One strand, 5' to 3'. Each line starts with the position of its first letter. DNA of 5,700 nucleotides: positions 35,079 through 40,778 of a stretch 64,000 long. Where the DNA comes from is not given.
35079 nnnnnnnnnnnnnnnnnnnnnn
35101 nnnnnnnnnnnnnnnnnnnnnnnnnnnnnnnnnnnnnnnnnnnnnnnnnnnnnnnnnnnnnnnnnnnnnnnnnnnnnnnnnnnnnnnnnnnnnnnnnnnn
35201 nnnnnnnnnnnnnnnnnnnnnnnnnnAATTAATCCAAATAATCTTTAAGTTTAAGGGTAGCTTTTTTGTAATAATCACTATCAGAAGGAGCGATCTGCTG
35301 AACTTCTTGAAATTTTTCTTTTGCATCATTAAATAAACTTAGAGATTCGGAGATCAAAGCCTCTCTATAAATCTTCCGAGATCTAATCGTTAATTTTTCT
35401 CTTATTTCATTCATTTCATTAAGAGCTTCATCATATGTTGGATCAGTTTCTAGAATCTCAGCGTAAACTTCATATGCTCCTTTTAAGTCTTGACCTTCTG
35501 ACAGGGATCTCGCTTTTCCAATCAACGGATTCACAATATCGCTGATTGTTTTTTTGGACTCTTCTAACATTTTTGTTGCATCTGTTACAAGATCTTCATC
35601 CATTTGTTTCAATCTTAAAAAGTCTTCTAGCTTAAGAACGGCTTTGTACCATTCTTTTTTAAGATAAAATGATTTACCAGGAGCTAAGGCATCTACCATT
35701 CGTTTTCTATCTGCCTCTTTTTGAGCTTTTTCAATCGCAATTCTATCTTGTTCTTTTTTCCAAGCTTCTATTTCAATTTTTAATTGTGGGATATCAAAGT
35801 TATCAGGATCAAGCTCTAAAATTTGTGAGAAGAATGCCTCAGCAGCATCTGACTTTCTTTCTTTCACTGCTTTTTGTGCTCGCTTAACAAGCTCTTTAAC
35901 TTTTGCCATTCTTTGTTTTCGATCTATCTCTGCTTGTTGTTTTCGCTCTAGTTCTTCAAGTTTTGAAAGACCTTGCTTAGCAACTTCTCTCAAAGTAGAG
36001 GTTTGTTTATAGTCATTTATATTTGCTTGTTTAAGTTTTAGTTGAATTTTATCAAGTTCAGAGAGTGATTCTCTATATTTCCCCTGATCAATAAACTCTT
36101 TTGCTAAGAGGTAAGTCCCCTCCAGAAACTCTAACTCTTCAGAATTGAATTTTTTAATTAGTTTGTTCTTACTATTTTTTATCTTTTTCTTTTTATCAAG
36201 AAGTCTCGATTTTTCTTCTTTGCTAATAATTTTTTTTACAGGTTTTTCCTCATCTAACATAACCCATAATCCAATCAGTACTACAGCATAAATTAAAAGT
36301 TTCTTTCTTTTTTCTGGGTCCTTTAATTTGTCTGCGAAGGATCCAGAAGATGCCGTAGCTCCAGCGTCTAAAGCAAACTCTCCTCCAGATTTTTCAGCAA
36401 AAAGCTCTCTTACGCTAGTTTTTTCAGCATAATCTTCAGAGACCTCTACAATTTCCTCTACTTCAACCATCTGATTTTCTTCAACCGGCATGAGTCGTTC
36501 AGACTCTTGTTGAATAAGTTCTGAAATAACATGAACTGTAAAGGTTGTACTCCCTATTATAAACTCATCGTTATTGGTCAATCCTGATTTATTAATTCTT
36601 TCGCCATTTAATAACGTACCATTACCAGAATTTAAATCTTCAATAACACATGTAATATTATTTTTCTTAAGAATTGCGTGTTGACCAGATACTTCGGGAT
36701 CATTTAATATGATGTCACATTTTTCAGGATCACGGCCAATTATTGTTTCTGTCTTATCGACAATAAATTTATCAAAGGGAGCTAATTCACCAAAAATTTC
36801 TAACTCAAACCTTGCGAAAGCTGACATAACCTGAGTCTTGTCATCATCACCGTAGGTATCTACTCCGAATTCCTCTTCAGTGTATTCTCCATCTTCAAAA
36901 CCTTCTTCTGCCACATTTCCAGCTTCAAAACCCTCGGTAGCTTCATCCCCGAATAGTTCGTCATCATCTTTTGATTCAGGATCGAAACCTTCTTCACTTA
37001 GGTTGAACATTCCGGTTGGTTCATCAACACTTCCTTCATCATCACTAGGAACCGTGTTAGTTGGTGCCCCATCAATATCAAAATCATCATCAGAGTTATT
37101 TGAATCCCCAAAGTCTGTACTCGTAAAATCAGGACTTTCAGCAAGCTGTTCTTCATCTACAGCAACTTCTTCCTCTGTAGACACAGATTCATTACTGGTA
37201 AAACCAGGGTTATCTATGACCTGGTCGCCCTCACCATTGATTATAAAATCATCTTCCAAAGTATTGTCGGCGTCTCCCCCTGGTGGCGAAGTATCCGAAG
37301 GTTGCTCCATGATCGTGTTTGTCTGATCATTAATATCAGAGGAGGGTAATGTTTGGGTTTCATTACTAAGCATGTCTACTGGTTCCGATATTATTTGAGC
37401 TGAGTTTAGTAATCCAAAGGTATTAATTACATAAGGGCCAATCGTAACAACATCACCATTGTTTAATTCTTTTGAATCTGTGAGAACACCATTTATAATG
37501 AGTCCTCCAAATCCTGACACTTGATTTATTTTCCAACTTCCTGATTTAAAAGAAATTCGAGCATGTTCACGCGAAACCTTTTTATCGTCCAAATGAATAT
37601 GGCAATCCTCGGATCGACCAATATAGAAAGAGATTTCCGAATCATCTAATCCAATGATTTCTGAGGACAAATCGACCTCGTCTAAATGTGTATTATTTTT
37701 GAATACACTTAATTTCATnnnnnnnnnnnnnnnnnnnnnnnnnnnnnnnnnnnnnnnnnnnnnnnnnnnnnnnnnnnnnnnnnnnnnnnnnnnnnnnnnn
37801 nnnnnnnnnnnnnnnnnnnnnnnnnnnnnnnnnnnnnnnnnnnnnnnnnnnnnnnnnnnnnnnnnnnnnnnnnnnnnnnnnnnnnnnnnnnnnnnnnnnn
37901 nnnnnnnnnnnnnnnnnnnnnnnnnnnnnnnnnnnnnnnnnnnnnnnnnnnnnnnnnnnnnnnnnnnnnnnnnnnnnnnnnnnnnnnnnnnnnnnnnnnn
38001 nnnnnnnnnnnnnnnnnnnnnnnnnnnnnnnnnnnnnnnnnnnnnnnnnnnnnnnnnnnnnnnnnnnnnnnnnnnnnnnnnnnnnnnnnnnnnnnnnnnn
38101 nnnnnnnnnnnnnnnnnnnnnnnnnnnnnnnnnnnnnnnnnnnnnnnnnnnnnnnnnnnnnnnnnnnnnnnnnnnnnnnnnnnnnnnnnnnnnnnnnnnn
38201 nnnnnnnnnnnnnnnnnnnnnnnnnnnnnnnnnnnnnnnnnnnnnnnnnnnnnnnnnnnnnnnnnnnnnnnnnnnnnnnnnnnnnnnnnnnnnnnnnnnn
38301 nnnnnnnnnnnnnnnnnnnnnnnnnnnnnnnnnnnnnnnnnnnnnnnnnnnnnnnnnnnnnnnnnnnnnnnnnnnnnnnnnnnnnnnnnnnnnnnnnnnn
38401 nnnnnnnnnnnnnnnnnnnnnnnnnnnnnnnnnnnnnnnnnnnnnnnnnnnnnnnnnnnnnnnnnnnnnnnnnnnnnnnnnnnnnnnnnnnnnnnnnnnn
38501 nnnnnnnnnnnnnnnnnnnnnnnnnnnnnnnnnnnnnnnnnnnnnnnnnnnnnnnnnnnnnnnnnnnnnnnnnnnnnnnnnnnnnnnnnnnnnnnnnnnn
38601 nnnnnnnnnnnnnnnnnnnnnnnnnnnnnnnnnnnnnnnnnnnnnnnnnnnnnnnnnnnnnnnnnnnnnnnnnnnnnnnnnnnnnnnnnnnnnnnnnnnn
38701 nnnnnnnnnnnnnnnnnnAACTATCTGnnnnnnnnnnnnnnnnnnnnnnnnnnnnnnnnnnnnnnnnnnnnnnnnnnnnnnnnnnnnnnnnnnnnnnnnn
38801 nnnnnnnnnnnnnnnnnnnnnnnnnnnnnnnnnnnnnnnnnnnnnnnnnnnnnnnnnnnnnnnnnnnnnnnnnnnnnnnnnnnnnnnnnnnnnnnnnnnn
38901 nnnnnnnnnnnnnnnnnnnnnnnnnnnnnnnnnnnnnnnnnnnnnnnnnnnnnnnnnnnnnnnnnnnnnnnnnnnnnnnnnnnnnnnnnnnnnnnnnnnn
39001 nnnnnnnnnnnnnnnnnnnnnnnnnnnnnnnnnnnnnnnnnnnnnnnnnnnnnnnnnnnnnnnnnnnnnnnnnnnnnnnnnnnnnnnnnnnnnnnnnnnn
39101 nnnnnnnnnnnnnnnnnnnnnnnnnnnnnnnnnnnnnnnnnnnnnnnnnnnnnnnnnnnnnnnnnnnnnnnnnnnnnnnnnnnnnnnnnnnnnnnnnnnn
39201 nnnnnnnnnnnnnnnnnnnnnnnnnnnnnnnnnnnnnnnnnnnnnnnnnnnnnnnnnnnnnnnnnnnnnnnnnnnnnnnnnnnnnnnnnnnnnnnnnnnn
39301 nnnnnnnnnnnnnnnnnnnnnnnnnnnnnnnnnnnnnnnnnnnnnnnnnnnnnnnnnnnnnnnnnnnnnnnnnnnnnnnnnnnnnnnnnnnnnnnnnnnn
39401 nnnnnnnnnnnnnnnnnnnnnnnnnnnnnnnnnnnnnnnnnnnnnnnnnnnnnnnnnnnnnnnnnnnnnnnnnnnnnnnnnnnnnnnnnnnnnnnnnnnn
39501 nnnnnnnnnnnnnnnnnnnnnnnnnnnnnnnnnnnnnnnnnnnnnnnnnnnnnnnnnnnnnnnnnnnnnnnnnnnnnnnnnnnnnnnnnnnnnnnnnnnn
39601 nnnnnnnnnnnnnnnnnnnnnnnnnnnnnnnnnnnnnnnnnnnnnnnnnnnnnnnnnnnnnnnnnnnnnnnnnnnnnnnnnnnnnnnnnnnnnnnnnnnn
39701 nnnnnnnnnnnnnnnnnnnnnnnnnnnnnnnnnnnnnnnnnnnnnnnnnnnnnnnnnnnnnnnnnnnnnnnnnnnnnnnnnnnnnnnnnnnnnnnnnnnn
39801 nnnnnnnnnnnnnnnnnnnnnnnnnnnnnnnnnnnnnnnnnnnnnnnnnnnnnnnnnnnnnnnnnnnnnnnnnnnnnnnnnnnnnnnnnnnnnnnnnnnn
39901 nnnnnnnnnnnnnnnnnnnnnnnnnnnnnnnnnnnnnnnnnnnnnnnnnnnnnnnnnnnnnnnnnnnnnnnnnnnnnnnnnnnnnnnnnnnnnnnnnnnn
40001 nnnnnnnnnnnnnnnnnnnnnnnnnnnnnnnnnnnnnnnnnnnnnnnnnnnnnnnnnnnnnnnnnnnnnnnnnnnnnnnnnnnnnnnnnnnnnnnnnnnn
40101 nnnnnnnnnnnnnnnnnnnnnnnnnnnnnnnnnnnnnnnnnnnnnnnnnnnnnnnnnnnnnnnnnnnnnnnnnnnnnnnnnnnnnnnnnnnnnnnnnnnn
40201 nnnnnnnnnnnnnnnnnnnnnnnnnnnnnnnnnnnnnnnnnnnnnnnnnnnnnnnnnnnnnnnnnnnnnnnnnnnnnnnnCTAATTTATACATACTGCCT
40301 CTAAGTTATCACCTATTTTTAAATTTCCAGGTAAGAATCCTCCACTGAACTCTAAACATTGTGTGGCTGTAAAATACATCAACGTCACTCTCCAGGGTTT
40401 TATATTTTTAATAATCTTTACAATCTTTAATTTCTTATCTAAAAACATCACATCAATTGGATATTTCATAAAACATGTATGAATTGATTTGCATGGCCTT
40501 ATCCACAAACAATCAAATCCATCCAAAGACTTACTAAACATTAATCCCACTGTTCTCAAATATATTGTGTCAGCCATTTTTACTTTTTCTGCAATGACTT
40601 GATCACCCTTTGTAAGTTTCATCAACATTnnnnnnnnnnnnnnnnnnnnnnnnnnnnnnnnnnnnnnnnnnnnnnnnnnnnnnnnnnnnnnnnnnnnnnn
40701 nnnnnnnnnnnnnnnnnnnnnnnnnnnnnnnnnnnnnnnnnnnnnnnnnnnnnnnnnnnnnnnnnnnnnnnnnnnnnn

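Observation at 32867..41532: Lone TadB/C-type platform gene in an operon with DUF192, three FHA-domain membrane proteins, a PP2C phosphatase and a response regulator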

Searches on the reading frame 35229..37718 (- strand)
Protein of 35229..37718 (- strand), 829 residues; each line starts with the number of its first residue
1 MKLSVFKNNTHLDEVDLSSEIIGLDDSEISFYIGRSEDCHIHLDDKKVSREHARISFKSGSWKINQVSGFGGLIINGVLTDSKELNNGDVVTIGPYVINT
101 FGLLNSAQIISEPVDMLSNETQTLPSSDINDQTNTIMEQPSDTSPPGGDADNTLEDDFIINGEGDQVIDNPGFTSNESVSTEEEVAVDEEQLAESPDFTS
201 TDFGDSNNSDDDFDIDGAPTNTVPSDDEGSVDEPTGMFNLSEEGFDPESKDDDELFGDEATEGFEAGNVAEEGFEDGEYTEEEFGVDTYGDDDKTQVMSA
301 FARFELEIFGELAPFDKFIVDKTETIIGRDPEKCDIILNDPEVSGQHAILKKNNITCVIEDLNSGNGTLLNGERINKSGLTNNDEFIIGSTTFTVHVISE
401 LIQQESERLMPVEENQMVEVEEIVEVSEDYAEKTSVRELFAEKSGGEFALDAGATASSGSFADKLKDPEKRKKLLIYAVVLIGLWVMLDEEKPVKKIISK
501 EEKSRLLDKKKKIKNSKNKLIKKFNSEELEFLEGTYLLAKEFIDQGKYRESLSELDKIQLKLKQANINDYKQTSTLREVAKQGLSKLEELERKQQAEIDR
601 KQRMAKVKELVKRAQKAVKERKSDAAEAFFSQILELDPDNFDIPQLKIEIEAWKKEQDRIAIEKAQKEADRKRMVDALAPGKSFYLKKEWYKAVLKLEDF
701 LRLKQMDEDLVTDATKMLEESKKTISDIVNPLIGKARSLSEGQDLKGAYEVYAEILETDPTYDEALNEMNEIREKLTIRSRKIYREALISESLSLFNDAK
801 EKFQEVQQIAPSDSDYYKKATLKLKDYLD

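Call 3: search_protein_families(library=pfam, proteins=[window:35229-37718:-], max_evalue=0.01)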
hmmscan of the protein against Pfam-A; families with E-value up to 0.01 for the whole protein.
window:35229-37718:- (829 aa): 6 families
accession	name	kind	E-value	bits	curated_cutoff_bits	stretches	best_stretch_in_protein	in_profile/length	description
PF00498.31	FHA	-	1.7e-31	108.9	20.7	2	325-389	1-67/67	FHA domain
PF16697.10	Yop-YscD_cpl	-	1.1e-29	103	33.2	2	318-395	12-90/94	Inner membrane component of T3SS, cytoplasmic domain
PF07719.23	TPR_2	-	0.00015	22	27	0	610-640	4-34/34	Tetratricopeptide repeat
PF14559.12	TPR_19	-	0.0013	19.5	25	0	618-645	2-29/68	Tetratricopeptide repeat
PF00515.34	TPR_1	-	0.0014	18.8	27.8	0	614-640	8-34/34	Tetratricopeptide repeat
PF13428.12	TPR_14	-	0.0015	19.5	23.5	0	734-769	6-41/44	Tetratricopeptide repeat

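Call 14: search_protein_families(library=ncbifam, proteins=[window:35229-37718:-], max_evalue=0.01)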
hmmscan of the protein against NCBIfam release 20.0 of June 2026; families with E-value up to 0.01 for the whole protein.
window:35229-37718:- (829 aa): 8 families
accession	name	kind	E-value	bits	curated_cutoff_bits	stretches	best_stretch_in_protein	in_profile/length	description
NF049868.1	FhaB_Rv0019c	equivalog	2.6e-22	79.6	125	2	320-394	83-157/158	FHA domain-containing protein FhaB/FipA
NF041660.2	oxygluDhInhib_OdhI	equivalog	4.9e-22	78.2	200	2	317-390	50-122/130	oxoglutarate dehydrogenase inhibitor Odhl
NF052573.1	HisKinEspAMyxo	equivalog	3.3e-20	71.7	1400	2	318-409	41-132/755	serine histidine kinase EspA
TIGR03354.1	VI_FHA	hypoth_equivalog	3.3e-18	66.7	120.25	2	31-153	26-158/420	type VI secretion system-associated FHA domain protein TagH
NF033760.1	gliding_GltG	equivalog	1.1e-13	50.6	650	2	336-622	36-295/650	adventurous gliding motility protein GltG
NF052403.1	ESX1TransRegEspM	equivalog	9e-07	28.1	550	1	30-94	30-93/367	ESX-1 type VII secretion system transcriptional regulator EspM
TIGR02500.1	type_III_yscD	equivalog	0.00039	19.5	86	0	325-354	22-50/413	type III secretion system inner membrane ring subunit SctD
NF042912.1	Amuc_1098_fam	equivalog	0.0016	16.6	750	1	530-641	87-189/805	Amuc_1098 family type IV pilus outer membrane protein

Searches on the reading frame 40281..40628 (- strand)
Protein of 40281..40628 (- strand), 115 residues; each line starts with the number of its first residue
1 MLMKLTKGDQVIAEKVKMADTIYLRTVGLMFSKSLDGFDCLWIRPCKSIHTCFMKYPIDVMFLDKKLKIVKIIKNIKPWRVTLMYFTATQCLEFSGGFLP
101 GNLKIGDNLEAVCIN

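Call 3: search_protein_families(library=pfam, proteins=[window:40281-40628:-], max_evalue=0.01)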
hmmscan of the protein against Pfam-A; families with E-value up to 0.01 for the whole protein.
window:40281-40628:- (115 aa): 1 family
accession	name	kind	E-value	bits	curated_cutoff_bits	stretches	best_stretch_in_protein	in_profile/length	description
PF02643.20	DUF192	-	3.4e-15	56.4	27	1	15-110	2-95/96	Uncharacterized ACR, COG1430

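Call 14: search_protein_families(library=ncbifam, proteins=[window:40281-40628:-], max_evalue=0.01)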
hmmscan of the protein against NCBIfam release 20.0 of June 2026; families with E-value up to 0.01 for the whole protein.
window:40281-40628:- (115 aa): 1 family
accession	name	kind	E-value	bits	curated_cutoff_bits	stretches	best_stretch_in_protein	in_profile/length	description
NF002996.0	PRK03760.1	equivalog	1.1e-15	57.5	146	1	2-110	4-115/121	hypothetical protein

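Call 74: search_solved_structures(query=window:40281-40628:-, max_evalue=1)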
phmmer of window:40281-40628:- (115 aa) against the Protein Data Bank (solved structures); distinct sequences matched with E-value up to 1: 0.
